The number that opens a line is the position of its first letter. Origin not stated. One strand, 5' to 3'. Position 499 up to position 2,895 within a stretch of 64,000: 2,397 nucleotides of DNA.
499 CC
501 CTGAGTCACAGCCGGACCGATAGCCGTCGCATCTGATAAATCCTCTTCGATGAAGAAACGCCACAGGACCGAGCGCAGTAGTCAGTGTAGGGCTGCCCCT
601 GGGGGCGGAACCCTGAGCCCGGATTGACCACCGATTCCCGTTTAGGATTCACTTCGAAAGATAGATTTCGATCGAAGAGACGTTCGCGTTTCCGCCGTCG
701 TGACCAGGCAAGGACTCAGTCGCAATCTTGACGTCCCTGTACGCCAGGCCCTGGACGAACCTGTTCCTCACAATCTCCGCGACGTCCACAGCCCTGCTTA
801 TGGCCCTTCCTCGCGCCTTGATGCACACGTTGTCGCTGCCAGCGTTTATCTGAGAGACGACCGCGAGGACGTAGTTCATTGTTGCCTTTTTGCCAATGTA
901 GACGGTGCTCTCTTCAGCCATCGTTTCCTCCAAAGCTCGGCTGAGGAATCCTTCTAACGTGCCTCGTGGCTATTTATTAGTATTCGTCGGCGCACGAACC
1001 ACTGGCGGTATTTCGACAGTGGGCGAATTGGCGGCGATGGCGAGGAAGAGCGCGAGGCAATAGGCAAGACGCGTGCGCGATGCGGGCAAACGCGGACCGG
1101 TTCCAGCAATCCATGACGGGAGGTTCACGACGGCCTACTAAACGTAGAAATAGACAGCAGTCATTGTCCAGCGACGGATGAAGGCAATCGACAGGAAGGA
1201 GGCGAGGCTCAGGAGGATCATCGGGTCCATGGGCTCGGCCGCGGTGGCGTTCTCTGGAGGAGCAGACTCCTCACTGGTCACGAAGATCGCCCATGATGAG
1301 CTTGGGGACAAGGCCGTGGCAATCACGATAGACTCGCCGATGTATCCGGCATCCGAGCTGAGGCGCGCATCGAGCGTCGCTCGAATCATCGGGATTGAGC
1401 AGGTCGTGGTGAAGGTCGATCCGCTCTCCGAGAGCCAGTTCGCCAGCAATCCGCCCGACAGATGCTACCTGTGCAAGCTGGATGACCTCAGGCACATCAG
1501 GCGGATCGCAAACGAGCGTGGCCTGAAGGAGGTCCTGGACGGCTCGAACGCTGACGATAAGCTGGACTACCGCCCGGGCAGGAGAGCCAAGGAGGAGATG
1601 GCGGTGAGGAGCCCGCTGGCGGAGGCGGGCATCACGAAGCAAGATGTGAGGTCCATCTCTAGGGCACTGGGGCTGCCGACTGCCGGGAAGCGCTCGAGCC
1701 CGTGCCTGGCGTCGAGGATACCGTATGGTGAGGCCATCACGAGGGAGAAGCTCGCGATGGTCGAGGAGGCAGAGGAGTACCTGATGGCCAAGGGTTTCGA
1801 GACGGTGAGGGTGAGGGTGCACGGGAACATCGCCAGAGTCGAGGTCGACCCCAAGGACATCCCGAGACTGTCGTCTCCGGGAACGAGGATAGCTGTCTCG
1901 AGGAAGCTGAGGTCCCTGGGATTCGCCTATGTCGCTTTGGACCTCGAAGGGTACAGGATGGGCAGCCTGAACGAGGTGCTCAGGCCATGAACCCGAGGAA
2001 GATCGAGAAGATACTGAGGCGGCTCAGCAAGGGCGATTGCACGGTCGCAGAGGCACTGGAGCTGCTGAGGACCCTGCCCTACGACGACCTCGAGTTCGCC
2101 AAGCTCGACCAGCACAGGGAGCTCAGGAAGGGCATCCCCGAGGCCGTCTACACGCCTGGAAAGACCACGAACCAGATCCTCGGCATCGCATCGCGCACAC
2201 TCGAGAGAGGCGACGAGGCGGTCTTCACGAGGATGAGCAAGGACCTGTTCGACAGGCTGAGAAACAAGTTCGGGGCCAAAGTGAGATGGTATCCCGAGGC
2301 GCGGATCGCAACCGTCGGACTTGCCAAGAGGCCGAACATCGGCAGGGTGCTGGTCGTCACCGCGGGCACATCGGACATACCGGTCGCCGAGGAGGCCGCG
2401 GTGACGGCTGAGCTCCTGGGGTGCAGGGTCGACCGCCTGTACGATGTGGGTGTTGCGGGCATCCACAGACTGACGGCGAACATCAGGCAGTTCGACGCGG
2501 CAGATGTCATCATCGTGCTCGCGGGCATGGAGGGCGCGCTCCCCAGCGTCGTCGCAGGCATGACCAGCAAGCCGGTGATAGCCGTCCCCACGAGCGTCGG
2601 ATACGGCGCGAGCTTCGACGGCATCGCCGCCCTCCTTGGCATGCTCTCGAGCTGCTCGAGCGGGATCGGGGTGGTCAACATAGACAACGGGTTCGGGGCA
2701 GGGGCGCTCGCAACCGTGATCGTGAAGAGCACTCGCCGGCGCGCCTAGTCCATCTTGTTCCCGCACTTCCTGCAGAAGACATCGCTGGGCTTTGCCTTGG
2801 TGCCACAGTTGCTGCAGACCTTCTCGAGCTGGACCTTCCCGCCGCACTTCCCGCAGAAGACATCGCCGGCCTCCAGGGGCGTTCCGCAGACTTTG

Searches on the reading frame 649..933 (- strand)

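Call 72: search_protein_families(library=ncbifam, proteins=[window:649-933:-], max_evalue=0.00001)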
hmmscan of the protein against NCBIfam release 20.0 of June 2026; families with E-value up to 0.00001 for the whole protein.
window:649-933:- (94 aa): 2 families
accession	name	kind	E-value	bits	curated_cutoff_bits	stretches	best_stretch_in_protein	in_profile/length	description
NF003088.0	PRK04015.1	subfamily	3.2e-37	126.6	90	1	5-94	2-91/92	DNA/RNA-binding protein AlbA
TIGR00285.1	TIGR00285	equivalog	6.5e-37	125.4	88.25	1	8-94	1-87/87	DNA-binding protein Alba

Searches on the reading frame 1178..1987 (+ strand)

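Call 72: search_protein_families(library=ncbifam, proteins=[window:1178-1987:+], max_evalue=0.00001)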
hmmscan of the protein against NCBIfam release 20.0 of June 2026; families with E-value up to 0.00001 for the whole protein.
window:1178-1987:+ (270 aa): 4 families
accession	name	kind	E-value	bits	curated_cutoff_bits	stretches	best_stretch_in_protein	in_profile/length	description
TIGR00268.2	TIGR00268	equivalog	3.2e-93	311.7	150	1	7-265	2-259/259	ATP-dependent sacrificial sulfur transferase LarE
TIGR00884.1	guaA_Cterm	equivalog_domain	4.5e-08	32.8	338.75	0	4-77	3-76/310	glutamine-hydrolyzing GMP synthase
NF010587.0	PRK13980.1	equivalog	6.9e-08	32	255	1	20-90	33-104/267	NAD+ synthase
TIGR00364.1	TIGR00364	equivalog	1.7e-06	27.8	150.3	1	21-85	1-64/201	7-cyano-7-deazaguanine synthase QueC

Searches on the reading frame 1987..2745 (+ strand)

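Call 72: search_protein_families(library=ncbifam, proteins=[window:1987-2745:+], max_evalue=0.00001)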
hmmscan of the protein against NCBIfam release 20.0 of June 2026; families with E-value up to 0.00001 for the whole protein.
window:1987-2745:+ (253 aa): 2 families
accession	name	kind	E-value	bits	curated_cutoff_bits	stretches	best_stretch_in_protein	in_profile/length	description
NF033503.1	LarB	equivalog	2.3e-84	282.3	175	1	40-247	1-208/209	nickel pincer cofactor biosynthesis protein LarB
TIGR01162.1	purE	equivalog_domain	9.5e-12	44.7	149.6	1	121-246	1-126/156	5-(carboxyamino)imidazole ribonucleotide mutase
